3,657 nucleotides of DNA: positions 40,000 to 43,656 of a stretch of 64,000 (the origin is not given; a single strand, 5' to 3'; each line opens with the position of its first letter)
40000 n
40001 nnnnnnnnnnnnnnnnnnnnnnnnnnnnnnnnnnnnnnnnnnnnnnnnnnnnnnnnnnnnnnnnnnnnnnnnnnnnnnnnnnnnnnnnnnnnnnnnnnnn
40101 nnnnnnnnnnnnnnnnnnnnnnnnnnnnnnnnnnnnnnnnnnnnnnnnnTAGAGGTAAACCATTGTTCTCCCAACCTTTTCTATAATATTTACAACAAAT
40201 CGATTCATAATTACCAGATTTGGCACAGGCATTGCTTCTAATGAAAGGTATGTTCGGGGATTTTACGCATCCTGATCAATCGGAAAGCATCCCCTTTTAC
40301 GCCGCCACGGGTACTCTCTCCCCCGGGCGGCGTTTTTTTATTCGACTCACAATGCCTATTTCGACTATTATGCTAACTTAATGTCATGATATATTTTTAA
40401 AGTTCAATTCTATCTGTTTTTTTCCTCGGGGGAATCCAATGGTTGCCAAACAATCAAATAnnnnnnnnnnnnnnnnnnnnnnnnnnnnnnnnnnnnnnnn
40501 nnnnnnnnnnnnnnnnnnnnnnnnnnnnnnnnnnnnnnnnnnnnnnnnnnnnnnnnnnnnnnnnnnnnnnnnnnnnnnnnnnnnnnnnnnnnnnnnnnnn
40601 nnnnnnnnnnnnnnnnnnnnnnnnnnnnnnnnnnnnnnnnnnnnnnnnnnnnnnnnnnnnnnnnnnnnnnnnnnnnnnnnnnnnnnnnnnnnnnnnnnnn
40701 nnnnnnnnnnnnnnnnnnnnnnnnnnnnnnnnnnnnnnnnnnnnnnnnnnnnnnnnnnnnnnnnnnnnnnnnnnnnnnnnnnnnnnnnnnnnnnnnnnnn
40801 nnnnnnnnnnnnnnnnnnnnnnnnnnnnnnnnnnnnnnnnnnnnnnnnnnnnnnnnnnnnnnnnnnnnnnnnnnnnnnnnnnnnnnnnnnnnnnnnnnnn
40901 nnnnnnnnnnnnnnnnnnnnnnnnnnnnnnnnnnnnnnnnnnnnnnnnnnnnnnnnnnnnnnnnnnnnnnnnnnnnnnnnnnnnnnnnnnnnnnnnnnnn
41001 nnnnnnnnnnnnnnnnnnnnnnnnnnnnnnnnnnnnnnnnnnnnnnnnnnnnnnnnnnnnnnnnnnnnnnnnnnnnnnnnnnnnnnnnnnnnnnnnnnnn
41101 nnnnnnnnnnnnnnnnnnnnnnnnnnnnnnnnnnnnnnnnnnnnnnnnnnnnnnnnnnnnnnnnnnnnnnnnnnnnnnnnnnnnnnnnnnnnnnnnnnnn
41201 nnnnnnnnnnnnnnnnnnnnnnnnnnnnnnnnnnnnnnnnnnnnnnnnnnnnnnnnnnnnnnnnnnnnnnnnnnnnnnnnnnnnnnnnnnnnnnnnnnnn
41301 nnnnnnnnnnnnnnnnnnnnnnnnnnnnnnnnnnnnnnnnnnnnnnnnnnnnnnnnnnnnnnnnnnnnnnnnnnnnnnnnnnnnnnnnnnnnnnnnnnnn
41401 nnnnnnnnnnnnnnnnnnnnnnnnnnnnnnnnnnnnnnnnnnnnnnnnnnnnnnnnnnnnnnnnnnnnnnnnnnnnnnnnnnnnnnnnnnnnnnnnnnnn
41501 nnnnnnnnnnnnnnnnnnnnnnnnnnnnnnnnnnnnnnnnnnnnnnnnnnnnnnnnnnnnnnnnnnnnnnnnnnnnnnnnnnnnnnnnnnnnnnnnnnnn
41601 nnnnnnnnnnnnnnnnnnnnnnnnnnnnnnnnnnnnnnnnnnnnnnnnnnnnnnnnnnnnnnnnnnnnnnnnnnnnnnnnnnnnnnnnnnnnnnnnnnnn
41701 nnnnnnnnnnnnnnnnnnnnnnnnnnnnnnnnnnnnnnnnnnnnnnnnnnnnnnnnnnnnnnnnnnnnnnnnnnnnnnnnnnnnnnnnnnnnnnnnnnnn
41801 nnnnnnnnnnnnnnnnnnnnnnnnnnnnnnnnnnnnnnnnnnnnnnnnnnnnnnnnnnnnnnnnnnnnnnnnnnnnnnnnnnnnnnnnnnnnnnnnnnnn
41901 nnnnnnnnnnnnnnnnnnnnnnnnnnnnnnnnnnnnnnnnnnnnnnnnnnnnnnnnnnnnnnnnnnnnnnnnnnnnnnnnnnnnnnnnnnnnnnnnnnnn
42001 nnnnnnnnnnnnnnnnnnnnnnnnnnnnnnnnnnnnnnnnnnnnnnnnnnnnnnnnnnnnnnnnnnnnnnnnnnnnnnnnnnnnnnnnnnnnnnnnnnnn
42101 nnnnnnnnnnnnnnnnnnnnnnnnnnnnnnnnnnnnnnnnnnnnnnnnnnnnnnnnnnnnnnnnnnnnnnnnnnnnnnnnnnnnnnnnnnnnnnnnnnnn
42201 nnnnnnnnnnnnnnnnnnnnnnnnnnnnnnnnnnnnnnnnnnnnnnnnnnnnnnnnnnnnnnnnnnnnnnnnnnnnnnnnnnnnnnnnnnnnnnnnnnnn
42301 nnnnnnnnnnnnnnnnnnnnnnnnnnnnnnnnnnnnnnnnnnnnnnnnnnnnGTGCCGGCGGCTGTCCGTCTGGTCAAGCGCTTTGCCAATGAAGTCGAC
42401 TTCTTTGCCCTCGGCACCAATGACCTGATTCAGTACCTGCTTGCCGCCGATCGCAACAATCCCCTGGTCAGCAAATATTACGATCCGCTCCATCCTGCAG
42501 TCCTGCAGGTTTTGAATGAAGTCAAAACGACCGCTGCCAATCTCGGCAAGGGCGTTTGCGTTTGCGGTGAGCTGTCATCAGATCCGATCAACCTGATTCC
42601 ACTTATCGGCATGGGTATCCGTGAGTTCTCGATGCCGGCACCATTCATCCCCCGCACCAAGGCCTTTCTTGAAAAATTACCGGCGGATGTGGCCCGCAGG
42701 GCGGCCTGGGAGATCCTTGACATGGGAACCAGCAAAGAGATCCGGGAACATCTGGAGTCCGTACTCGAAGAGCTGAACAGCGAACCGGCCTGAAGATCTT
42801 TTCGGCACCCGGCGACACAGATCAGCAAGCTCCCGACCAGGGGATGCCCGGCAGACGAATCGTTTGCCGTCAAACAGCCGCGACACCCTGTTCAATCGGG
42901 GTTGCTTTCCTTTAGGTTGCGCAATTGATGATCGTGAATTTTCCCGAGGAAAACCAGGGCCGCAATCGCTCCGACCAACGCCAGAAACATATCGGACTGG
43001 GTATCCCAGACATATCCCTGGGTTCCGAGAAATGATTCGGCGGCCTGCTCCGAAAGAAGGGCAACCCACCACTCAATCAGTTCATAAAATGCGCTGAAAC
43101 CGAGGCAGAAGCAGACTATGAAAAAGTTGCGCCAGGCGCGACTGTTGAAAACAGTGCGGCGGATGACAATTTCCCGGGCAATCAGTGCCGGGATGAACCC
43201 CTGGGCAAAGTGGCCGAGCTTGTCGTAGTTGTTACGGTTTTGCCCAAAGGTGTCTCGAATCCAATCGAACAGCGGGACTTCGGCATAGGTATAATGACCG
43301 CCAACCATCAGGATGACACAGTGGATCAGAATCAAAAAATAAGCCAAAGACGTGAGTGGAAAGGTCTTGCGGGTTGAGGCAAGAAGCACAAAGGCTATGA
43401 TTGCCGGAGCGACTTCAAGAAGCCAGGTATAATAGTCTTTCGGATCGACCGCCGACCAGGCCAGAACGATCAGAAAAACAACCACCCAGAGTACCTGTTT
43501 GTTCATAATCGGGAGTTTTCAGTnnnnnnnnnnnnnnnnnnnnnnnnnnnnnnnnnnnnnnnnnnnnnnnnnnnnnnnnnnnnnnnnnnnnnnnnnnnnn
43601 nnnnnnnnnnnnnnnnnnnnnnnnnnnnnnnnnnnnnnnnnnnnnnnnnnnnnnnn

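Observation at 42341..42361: ptsP is split by a single in-frame amber codon at a conserved glutamate position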

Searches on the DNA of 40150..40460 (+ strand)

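Call 54: search_rna_families(source=window, start=40150, end=40460, threshold=evalue, max_evalue=10)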
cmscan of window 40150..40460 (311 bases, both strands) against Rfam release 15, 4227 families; matches with E-value up to 10: 8.
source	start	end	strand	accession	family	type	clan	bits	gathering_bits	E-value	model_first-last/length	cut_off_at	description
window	40290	40420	-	RF02084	STnc130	Gene; sRNA;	-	20.6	55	0.73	1-135/135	no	Enterobacteria sRNA STnc130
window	40283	40340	-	RF02628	Hrs1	Gene; sRNA;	-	19.9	56.4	0.12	1-74/74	no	Hfq-regulated sRNA 1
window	40247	40338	+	RF02344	ar14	Gene; sRNA;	-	16.8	58.8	0.42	1-123/123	no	Alphaproteobacterial ar14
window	40249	40312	+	RF02466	Ms_AS-8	Gene; sRNA;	-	14.2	48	2.3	1-74/74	no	Actinobacteria sRNA Ms_AS-8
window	40274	40341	+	RF02676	Esr41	Gene; sRNA;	-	13.1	102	5.5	1-74/74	no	Enterohemorrhagic E. coli sRNA 41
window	40246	40339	+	RF02871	ncS54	Gene; sRNA;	-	11.7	43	6.1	1-79/79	no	Burkholderia sRNA 54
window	40225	40294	-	RF01833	astro_FSE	Cis-reg; frameshift_element;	-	10.8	70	3.4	1-55/55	no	ribosomal frameshift site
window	40217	40262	+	RF01906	HOTAIR_3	Gene; lncRNA;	-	10.7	80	5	48-98/98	no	HOTAIR conserved region 3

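Call 61: build_rna_model(alignment_id=A1)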
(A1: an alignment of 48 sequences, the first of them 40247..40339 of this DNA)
Model R1 built from alignment A1 (48 sequences, 125 columns); structure: RNAalifold consensus.
model positions 98; base pairs 10; branch points 0; effective number of sequences 3.25; information 0.59 bits per position. Calibrated on 0.2 Mb of random sequence (short: E-values are rough).
structure used (alignment columns):
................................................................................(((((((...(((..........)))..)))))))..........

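Call 62: search_with_rna_model(model_id=R1, sources=[window, L001, L002, L003, L004, L005, L006, L007, L008, L009, L010, L011, L012, L013, L014, L015, L016, L017, L018, L019, L020, L021, L022, L023, L024, L025, L026, L027, L028, L029, L030, L031, L032, L033, L034, L035, L036, L037, L038, L039, L040, L041, L042, L043, L044, L045, L046, L047, L048, L049, L050, L051, L052, L053, L054, L055, L056, L057, L058, L059, L060, L061, L062, L063, L064, L065, L066, L067, L068, L069, L070, L071, L072, L073, L074, L075, L076, L077, L078, L079, L080], max_evalue=0.001)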
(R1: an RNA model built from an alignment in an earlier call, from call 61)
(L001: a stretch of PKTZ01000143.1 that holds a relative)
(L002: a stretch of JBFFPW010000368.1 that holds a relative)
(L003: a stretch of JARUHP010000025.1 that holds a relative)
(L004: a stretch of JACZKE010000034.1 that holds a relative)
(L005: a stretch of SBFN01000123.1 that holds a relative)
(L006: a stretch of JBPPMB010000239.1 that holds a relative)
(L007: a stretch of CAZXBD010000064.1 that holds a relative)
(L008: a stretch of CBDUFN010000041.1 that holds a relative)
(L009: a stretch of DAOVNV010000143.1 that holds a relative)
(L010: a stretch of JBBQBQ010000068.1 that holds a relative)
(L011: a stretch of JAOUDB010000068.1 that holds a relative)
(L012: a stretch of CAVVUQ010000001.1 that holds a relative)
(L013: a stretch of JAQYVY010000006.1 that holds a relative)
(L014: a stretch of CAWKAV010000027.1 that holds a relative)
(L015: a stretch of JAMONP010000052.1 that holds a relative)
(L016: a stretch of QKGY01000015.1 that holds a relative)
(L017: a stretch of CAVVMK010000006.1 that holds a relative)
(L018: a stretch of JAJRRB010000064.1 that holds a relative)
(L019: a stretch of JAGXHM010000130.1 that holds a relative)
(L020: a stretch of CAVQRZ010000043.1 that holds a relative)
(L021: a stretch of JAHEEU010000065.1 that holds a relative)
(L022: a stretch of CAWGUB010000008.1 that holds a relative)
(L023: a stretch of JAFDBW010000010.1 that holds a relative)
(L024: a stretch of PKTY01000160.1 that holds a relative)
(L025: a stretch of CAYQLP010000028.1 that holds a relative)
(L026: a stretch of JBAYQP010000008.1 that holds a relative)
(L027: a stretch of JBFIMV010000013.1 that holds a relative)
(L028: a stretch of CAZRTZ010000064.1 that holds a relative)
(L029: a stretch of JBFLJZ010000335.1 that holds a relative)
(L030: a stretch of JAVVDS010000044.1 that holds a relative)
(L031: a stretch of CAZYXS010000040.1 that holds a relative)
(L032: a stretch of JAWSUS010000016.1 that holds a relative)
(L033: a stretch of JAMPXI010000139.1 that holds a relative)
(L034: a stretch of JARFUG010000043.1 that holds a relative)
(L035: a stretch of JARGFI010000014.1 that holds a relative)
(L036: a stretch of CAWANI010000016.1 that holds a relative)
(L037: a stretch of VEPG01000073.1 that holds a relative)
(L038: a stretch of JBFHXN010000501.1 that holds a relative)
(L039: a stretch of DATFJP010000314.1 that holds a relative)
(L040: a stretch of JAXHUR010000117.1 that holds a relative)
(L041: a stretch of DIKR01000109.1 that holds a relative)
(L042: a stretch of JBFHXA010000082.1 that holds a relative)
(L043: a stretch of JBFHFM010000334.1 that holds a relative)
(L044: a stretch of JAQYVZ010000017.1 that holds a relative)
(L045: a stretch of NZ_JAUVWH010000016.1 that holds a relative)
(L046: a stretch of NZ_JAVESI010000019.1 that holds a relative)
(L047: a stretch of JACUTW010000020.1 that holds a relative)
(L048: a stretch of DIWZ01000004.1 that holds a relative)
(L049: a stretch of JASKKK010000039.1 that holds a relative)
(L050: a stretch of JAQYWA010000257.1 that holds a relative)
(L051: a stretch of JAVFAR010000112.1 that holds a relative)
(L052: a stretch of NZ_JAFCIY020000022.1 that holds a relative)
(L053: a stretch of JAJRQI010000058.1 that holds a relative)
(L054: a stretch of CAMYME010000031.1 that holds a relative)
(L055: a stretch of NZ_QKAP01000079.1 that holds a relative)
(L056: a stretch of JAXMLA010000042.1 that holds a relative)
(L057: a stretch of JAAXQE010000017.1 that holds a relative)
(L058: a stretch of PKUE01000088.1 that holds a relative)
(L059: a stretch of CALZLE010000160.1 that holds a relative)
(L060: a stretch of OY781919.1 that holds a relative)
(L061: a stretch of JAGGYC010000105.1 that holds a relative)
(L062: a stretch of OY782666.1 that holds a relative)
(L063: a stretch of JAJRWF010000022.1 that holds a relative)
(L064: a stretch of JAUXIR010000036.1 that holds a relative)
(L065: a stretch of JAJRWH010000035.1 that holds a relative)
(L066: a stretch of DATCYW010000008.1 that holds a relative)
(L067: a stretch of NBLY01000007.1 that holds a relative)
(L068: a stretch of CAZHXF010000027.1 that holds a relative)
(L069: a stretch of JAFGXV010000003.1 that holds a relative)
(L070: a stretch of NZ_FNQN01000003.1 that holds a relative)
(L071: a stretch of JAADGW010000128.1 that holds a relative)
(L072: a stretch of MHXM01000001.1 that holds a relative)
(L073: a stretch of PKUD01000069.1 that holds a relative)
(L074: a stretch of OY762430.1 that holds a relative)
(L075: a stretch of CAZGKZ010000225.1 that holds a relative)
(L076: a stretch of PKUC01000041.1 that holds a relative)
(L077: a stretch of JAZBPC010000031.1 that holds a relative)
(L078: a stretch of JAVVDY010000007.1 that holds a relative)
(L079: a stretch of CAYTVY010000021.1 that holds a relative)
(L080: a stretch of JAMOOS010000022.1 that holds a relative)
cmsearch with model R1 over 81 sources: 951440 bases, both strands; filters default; matches with E-value up to 0.001: 61.
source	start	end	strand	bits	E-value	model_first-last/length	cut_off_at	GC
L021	5803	5897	+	97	2.8e-20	1-98/98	no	0.56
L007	2963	3057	+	96.3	4.1e-20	1-98/98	no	0.53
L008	5808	5904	+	95.6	6e-20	1-98/98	no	0.55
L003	4042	4140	+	94.3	1.2e-19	1-98/98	no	0.52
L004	5784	5878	+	93.5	1.9e-19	1-98/98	no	0.58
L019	5514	5610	+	92.9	2.7e-19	1-98/98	no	0.52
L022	5795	5890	+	92.7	3e-19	1-98/98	no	0.5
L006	5800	5893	+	92.2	3.9e-19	1-98/98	no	0.54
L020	5795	5890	+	90.8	8.6e-19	1-98/98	no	0.5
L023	5773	5868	+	90.7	8.8e-19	1-98/98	no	0.51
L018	5768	5863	+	90.7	8.8e-19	1-98/98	no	0.55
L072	5799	5896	+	90.5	1e-18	1-98/98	no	0.56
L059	649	746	+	90.3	1.1e-18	1-98/98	no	0.52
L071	5804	5901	+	89.6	1.7e-18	1-98/98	no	0.52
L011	2655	2754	+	89.5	1.8e-18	1-98/98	no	0.53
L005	3344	3443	+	88.7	2.7e-18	1-98/98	no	0.5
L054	5809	5907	+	87.7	4.7e-18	1-98/98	no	0.54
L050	1210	1308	+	87.4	5.6e-18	1-98/98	no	0.54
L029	3169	3264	+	87.1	6.8e-18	1-98/98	no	0.51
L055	5817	5915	+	87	7.1e-18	1-98/98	no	0.55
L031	3330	3426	+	86.9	7.6e-18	1-98/98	no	0.58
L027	5740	5837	+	85.8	1.4e-17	1-98/98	no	0.54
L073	2936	3032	+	85.1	2e-17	1-98/98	no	0.51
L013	5608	5703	+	85.1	2.1e-17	1-98/98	no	0.51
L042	5825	5923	+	84.9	2.2e-17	1-98/98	no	0.53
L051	1783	1876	+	84.7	2.5e-17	1-98/98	no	0.55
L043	27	125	+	84.6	2.6e-17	1-98/98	no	0.56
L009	3118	3218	+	84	3.7e-17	1-98/98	no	0.55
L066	5812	5910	+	83.2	5.9e-17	1-98/98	no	0.55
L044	5813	5914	+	83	6.3e-17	1-98/98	no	0.59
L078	5825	5921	+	82.9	7e-17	1-98/98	no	0.53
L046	5814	5907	+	82.7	7.7e-17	1-98/98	no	0.54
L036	5696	5795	+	80.5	2.6e-16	1-98/98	no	0.59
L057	5794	5903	+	77.9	1.1e-15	1-98/98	no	0.51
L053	5817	5915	+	77.8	1.2e-15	1-98/98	no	0.56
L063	5803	5909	+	77.3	1.5e-15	1-98/98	no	0.5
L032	5701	5797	+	77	1.8e-15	1-98/98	no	0.57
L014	5805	5898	+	75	5.5e-15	1-98/98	no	0.52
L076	5785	5879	+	73.5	1.3e-14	1-98/98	no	0.55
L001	4457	4550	+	73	1.7e-14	1-98/98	no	0.51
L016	5655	5752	+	72.6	2.1e-14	1-98/98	no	0.55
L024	5816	5912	+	72.3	2.4e-14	1-98/98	no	0.58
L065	5800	5909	+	72.2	2.7e-14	1-98/98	no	0.53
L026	5832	5928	+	70.5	6.6e-14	1-98/98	no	0.57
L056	5825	5915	+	69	1.6e-13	1-98/98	no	0.57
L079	5640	5731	+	68.6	1.9e-13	1-98/98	no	0.59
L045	2375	2469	+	67.9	2.8e-13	1-98/98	no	0.58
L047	5824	5915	+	66.2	7.5e-13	1-98/98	no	0.54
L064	5796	5901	+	66.1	7.7e-13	1-98/98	no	0.47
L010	1144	1235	+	65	1.4e-12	1-98/98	no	0.57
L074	5391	5490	+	65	1.4e-12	1-98/98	no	0.52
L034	5829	5925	+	63.7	2.9e-12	1-98/98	no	0.57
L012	2209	2304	+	63.5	3.3e-12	1-98/98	no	0.59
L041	5824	5915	+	62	7.7e-12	1-98/98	no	0.54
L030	5841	5932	+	60.2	2e-11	1-98/98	no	0.6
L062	5752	5850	+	59.6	2.8e-11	1-98/98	no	0.55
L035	5784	5874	+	59.5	3e-11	1-98/98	no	0.55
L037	2362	2458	+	58.1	6.7e-11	1-98/98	no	0.58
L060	5806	5902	+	57.4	9.6e-11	1-98/98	no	0.53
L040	2138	2238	+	56.9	1.2e-10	1-98/98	no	0.52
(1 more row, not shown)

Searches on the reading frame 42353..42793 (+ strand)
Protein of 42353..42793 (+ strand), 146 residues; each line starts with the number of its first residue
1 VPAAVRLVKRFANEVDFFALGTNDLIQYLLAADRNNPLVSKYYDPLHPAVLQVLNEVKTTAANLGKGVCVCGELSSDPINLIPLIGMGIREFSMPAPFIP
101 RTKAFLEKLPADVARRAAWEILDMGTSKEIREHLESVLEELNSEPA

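Call 7: search_protein_families(library=pfam, proteins=[window:42353-42790:+])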
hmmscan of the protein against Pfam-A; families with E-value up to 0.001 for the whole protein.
window:42353-42790:+ (146 aa): 1 family
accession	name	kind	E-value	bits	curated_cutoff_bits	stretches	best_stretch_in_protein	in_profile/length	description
PF02896.24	PEP-utilizers_C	-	8.4e-34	117.5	22.8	1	2-108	184-290/293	PEP-utilising enzyme, PEP-binding domain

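Call 12: find_encoding_contigs(protein=window:42353-42793:+, flank=3000, max_places=10)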
Protein window:42353-42793:+ (146 aa): no gene with exactly this product is on record in the collection.

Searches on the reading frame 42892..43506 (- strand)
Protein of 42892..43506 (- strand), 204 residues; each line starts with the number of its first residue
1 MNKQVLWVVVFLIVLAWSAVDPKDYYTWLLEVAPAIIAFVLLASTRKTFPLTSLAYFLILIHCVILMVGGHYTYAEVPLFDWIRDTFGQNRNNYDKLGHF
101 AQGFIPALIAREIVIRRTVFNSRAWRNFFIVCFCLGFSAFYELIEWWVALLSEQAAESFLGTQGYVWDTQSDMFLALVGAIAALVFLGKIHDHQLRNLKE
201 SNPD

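Call 7: search_protein_families(library=pfam, proteins=[window:42892-43503:-])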
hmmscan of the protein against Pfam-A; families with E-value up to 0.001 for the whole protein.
window:42892-43503:- (203 aa): 1 family
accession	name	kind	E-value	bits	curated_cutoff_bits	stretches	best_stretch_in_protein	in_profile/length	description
PF09997.14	DUF2238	-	1.2e-60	203.8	26.4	1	35-175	1-140/140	Predicted membrane protein (DUF2238)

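Call 14: find_encoding_contigs(protein=window:42892-43506:-, flank=6000, max_places=10)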
Protein window:42892-43506:- (204 aa): 3 contigs read that carry it; 2 places shown.
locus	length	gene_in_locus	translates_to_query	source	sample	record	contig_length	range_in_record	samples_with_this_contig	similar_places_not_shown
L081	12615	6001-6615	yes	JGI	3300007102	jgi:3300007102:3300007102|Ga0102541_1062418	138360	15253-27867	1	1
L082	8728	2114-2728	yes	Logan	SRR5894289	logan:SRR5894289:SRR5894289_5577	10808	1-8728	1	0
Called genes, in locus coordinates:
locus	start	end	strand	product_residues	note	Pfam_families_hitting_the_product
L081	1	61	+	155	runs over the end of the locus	PF01584:CheW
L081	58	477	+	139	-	PF01584:CheW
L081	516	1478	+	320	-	PF00072:Response_reg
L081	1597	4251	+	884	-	PF00133:tRNA-synt_1, PF09334:tRNA-synt_1g, PF13603:tRNA-synt_1_2 (weak), PF09334:tRNA-synt_1g, PF08264:Anticodon_1, PF10458:Val_tRNA-synt_C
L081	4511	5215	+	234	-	PF04402:SIMPL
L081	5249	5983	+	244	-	PF00072:Response_reg, PF08448:PAS_4 (weak), PF13188:PAS_8 (weak), PF13426:PAS_9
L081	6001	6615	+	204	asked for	PF09997:DUF2238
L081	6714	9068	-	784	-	PF13185:GAF_2, PF01590:GAF, PF13492:GAF_3, PF05524:PEP-utilisers_N, PF00391:PEP-utilizers, PF02896:PEP-utilizers_C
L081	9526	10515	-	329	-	PF00005:ABC_tran, PF08352:oligo_HPY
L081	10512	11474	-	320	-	PF00005:ABC_tran, PF08352:oligo_HPY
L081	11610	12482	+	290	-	PF02811:PHP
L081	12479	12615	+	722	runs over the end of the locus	PF22020:RlmL_1st, PF02926:THUMP, PF01170:UPF0020, PF13847:Methyltransf_31 (faint), PF10672:Methyltrans_SAM, PF03602:Cons_hypoth95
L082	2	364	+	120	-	?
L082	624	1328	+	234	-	PF04402:SIMPL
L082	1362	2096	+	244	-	PF00072:Response_reg, PF08448:PAS_4 (weak), PF13188:PAS_8 (weak), PF13426:PAS_9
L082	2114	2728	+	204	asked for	PF09997:DUF2238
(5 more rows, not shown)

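Call 26: find_homologous_proteins(query=L081:6714-9065:-, max_evalue=1e-100)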
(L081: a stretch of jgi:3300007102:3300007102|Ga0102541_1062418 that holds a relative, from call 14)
Query L081:6714-9065:- (783 aa): 2789 proteins with E <= 1e-100 among 8000 candidates; the best 120 are listed.
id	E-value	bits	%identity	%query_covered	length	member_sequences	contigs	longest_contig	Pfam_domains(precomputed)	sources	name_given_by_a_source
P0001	0.0e+0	1730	100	100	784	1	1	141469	PF13185.13,PF05524.19,PF00391.30,PF01590.33,PF02896.25,PF13492.13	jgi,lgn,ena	-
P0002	0.0e+0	1463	83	100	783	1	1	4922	PF13185.13,PF05524.19,PF00391.30,PF01590.33,PF02896.25,PF13492.13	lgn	-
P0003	0.0e+0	1433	82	99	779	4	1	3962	PF13185.13,PF05524.19,PF00391.30,PF01590.33,PF02896.25,PF13492.13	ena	-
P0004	0.0e+0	1308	75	99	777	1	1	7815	PF13185.13,PF05524.19,PF00391.30,PF01590.33,PF02896.25,PF13492.13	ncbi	-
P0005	0.0e+0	1293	75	99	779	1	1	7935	PF13185.13,PF05524.19,PF00391.30,PF01590.33,PF02896.25,PF13492.13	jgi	-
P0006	0.0e+0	1283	72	99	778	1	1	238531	PF13185.13,PF05524.19,PF00391.30,PF01590.33,PF02896.25,PF13492.13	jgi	jgi:phosphotransferase system enzyme I (PtsP)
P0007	0.0e+0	1283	74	99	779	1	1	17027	PF13185.13,PF05524.19,PF00391.30,PF01590.33,PF02896.25,PF13492.13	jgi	-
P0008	0.0e+0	1282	74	99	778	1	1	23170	PF13185.13,PF05524.19,PF00391.30,PF01590.33,PF02896.25,PF13492.13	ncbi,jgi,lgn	-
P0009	0.0e+0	1278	74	99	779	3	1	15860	PF13185.13,PF05524.19,PF00391.30,PF01590.33,PF02896.25,PF13492.13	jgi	-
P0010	0.0e+0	1274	73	99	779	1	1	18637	PF13185.13,PF05524.19,PF00391.30,PF01590.33,PF02896.25,PF13492.13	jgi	-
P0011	0.0e+0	1266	73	99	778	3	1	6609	PF13185.13,PF05524.19,PF00391.30,PF01590.33,PF02896.25,PF13492.13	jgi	-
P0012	0.0e+0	1265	74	99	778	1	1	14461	PF13185.13,PF05524.19,PF00391.30,PF01590.33,PF02896.25,PF13492.13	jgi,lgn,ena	jgi:phosphotransferase system enzyme I (PtsP)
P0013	0.0e+0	1248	72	99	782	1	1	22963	PF13185.13,PF05524.19,PF00391.30,PF01590.33,PF02896.25,PF13492.13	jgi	jgi:phosphotransferase system enzyme I (PtsP)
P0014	0.0e+0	1243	71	99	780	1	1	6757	PF13185.13,PF05524.19,PF00391.30,PF01590.33,PF02896.25,PF13492.13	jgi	-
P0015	0.0e+0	1241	72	99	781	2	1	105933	PF13185.13,PF05524.19,PF00391.30,PF01590.33,PF02896.25,PF13492.13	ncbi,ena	-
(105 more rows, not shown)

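Call 27: find_encoding_contigs(protein=P0001, flank=10000, max_places=10)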
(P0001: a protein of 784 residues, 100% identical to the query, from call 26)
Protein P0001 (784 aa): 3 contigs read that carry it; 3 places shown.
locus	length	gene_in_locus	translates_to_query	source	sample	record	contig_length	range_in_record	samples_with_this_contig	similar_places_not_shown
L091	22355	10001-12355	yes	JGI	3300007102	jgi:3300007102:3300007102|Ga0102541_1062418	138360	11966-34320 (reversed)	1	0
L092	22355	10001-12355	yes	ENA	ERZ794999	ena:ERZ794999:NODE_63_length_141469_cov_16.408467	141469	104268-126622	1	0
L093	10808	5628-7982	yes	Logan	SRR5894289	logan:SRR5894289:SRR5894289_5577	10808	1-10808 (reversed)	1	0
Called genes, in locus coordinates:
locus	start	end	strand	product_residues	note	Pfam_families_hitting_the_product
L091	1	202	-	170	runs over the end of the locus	PF04290:DctQ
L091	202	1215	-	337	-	PF03480:DctP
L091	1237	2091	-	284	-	PF16811:TAtT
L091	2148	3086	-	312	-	PF01545:Cation_efflux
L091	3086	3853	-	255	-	PF00117:GATase, PF07722:Peptidase_C26 (faint)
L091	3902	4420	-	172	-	PF06094:GGACT (weak), PF13772:AIG2_2 (weak)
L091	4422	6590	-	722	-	PF22020:RlmL_1st, PF02926:THUMP, PF01170:UPF0020, PF13847:Methyltransf_31 (faint), PF10672:Methyltrans_SAM, PF03602:Cons_hypoth95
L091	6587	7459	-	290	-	PF02811:PHP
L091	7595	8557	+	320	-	PF00005:ABC_tran, PF08352:oligo_HPY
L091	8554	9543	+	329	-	PF00005:ABC_tran, PF08352:oligo_HPY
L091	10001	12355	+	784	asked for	PF13185:GAF_2, PF01590:GAF, PF13492:GAF_3, PF05524:PEP-utilisers_N, PF00391:PEP-utilizers, PF02896:PEP-utilizers_C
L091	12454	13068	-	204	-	PF09997:DUF2238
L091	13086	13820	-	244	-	PF00072:Response_reg, PF08448:PAS_4 (weak), PF13188:PAS_8 (weak), PF13426:PAS_9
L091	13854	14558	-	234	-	PF04402:SIMPL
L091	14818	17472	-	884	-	PF00133:tRNA-synt_1, PF09334:tRNA-synt_1g, PF13603:tRNA-synt_1_2 (weak), PF09334:tRNA-synt_1g, PF08264:Anticodon_1, PF10458:Val_tRNA-synt_C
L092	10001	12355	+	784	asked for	PF13185:GAF_2, PF01590:GAF, PF13492:GAF_3, PF05524:PEP-utilisers_N, PF00391:PEP-utilizers, PF02896:PEP-utilizers_C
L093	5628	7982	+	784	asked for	PF13185:GAF_2, PF01590:GAF, PF13492:GAF_3, PF05524:PEP-utilisers_N, PF00391:PEP-utilizers, PF02896:PEP-utilizers_C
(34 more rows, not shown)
